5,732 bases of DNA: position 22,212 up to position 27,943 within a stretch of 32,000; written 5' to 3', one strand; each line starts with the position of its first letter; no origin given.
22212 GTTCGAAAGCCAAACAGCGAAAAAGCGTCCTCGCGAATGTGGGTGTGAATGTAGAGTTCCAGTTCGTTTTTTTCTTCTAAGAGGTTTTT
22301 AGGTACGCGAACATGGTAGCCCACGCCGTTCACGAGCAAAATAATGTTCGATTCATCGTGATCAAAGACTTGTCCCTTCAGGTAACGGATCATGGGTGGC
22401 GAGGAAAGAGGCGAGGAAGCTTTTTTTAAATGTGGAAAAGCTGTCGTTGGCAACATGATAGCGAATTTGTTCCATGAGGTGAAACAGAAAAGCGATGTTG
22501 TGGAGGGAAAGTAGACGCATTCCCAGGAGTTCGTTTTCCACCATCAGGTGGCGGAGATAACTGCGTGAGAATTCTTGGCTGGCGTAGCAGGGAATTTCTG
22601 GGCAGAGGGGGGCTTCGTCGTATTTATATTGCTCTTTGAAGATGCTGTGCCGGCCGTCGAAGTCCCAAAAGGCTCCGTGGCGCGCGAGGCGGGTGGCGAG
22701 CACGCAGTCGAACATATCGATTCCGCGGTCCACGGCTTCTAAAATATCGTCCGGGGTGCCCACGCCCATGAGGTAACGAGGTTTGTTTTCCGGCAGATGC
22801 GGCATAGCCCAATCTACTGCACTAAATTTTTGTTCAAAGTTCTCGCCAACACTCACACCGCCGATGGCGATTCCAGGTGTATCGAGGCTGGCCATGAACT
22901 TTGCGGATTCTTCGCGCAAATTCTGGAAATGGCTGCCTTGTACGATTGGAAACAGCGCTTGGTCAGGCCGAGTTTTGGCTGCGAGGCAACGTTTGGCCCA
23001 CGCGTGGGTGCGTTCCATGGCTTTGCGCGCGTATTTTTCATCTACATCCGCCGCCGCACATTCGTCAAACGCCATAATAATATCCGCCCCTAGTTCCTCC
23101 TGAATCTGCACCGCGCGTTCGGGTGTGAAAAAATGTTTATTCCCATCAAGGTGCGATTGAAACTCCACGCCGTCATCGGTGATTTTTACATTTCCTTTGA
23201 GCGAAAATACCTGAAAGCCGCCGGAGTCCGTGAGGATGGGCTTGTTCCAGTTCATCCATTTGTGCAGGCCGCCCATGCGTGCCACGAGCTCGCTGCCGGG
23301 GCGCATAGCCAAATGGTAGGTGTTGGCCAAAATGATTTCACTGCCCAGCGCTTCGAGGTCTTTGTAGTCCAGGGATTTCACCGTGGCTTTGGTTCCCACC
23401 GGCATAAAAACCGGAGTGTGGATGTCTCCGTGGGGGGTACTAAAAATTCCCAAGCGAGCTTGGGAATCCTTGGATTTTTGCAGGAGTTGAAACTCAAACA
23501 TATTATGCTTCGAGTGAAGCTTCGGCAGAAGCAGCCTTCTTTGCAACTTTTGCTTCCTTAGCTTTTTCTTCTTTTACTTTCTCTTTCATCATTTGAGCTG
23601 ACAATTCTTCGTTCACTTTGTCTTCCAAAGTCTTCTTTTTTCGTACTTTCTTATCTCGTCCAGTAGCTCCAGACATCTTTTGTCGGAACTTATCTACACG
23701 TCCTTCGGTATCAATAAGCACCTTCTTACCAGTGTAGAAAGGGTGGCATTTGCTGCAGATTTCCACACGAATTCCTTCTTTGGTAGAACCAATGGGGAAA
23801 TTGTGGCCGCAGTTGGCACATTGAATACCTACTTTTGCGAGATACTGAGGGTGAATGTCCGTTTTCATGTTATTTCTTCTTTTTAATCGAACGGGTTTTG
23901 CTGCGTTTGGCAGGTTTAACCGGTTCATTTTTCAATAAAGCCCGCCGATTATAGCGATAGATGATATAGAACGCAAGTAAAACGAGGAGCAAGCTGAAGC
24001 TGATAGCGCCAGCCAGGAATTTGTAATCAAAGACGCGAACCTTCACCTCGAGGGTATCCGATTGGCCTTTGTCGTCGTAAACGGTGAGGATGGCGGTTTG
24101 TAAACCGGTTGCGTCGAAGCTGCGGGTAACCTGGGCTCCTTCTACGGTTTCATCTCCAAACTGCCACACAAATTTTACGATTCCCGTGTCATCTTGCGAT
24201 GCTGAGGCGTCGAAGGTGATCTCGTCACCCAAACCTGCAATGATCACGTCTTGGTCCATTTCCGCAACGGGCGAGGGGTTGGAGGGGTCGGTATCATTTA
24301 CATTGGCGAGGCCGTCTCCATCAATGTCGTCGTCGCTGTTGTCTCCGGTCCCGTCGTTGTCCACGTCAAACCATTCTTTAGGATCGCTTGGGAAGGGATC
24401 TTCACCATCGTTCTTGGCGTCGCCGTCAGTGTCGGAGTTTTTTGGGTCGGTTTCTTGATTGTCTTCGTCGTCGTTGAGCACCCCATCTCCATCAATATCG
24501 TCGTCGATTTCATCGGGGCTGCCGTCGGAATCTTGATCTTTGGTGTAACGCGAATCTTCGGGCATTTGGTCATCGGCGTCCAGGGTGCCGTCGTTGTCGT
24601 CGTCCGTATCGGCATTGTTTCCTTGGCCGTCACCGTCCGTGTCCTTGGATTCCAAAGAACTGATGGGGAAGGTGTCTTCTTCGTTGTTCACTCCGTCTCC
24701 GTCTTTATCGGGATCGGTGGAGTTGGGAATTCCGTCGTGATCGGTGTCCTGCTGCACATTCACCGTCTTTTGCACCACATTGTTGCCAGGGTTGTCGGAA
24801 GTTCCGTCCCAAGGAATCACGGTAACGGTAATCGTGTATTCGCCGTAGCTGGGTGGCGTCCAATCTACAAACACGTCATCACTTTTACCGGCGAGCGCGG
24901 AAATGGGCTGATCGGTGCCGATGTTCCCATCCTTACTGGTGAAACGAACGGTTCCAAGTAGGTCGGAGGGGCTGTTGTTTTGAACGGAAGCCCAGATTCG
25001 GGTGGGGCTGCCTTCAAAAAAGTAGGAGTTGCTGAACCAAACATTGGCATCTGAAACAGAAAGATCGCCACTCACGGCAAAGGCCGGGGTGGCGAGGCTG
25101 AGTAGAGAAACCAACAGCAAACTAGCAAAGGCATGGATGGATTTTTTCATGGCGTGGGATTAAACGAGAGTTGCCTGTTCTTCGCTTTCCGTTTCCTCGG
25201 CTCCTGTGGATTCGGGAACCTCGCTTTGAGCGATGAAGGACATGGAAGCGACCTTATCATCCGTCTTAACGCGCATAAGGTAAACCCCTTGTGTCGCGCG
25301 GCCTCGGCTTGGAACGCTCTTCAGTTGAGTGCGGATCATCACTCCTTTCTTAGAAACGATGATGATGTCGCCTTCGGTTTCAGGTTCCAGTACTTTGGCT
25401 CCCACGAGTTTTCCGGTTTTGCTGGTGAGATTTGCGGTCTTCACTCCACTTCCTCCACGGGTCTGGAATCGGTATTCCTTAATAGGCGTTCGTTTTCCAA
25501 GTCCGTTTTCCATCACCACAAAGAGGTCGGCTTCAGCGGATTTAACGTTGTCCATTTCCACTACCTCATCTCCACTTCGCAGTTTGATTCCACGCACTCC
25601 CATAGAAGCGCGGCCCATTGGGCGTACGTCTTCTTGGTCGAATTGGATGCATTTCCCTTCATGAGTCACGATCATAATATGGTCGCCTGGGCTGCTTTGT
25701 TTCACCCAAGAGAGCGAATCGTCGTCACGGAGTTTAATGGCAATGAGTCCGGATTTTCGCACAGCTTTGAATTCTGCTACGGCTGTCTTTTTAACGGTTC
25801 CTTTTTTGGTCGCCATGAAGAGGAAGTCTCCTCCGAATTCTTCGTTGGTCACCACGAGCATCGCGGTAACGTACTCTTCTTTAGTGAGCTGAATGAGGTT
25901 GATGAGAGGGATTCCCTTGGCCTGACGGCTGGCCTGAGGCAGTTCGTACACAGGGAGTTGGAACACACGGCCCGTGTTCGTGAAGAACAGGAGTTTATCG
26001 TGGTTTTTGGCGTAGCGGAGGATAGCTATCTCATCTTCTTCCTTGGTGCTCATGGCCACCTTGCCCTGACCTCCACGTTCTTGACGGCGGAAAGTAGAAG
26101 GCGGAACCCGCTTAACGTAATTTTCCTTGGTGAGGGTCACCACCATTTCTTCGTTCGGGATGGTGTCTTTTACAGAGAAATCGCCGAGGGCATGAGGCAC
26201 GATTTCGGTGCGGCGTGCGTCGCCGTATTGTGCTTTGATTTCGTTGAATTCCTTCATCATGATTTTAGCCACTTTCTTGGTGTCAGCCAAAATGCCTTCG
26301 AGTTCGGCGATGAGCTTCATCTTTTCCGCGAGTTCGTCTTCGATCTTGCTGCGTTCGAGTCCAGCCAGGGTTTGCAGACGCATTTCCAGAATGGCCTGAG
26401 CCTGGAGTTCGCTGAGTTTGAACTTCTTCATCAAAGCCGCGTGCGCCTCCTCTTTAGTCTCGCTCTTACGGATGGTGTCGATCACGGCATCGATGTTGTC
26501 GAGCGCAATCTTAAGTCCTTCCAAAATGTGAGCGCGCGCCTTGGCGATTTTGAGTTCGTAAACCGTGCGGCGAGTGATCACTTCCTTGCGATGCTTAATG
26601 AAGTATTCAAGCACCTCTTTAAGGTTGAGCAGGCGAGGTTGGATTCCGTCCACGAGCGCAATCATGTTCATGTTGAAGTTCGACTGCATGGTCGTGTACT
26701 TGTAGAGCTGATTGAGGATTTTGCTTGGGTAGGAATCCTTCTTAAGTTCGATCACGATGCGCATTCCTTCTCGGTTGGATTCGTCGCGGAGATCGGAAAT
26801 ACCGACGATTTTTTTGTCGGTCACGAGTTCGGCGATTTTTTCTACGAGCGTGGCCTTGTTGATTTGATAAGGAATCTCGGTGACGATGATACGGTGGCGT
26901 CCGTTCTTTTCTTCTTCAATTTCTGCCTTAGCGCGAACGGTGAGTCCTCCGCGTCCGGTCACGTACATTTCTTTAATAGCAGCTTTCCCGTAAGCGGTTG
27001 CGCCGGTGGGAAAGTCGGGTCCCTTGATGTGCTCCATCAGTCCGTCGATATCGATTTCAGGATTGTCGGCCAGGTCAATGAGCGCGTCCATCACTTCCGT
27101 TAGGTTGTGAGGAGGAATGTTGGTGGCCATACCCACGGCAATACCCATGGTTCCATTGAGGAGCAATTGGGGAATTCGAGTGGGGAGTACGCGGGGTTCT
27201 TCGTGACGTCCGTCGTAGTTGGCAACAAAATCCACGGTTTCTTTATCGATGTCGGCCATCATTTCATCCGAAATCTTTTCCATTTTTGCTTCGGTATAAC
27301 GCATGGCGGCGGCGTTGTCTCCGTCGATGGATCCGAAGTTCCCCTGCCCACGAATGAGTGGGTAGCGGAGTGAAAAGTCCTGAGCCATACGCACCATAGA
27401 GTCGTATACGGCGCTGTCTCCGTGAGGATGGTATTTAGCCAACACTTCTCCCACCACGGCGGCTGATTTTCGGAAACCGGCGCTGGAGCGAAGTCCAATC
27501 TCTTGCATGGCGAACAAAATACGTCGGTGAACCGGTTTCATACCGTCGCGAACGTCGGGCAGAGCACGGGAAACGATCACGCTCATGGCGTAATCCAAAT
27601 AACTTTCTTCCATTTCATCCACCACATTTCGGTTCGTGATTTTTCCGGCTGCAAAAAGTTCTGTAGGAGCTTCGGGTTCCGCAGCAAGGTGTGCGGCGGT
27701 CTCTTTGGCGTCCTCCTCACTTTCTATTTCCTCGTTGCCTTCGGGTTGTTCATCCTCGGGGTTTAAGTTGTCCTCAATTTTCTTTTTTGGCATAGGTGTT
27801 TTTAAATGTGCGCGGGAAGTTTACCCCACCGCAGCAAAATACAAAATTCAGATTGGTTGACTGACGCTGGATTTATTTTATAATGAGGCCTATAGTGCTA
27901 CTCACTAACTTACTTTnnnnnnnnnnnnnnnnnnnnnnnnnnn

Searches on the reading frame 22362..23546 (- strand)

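Call 7: search_protein_families(library=pfam, proteins=[window:22362-23546:-], max_evalue=0.01)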
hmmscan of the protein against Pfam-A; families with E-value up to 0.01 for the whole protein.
window:22362-23546:- (394 aa): 1 family
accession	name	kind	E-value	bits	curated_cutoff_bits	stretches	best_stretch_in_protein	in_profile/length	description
PF01702.25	TGT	-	3.1e-149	497.3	26.3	1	29-380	2-354/357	Queuine tRNA-ribosyltransferase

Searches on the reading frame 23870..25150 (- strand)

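Call 7: search_protein_families(library=pfam, proteins=[window:23870-25150:-], max_evalue=0.01)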
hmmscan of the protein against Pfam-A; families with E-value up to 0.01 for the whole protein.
window:23870-25150:- (426 aa): 6 families
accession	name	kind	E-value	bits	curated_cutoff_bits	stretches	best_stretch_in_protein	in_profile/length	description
PF18911.6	PKD_4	-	5.6e-14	52.4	27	1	291-372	1-84/85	PKD domain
PF00801.26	PKD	-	1.4e-09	38.3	23.5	1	307-370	13-79/80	PKD domain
PF16640.11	Big_3_5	-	6.5e-05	23.9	35.5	1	47-132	11-87/88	Bacterial Ig-like domain (group 3)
PF22352.2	K319L-like_PKD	-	6.8e-05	23.2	27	1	300-373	3-84/84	K319L-like, PKD domain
PF07705.17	CARDB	-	0.0035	18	22.7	0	29-111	3-83/101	CARDB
PF02412.23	TSP_3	-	0.0056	16.8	25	1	262-293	2-33/36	Thrombospondin type 3 repeat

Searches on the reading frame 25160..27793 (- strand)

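Call 7: search_protein_families(library=pfam, proteins=[window:25160-27793:-], max_evalue=0.01)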
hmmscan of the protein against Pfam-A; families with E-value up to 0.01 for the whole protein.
window:25160-27793:- (877 aa): 2 families
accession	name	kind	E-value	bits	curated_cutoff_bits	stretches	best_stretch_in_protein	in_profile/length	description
PF00521.26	DNA_topoisoIV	-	4.3e-165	550.2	31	1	76-516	1-431/432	DNA gyrase/topoisomerase IV, subunit A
PF03989.18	DNA_gyraseA_C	-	1.8e-68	226.2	27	6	704-749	1-46/48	DNA gyrase C-terminal domain, beta-propeller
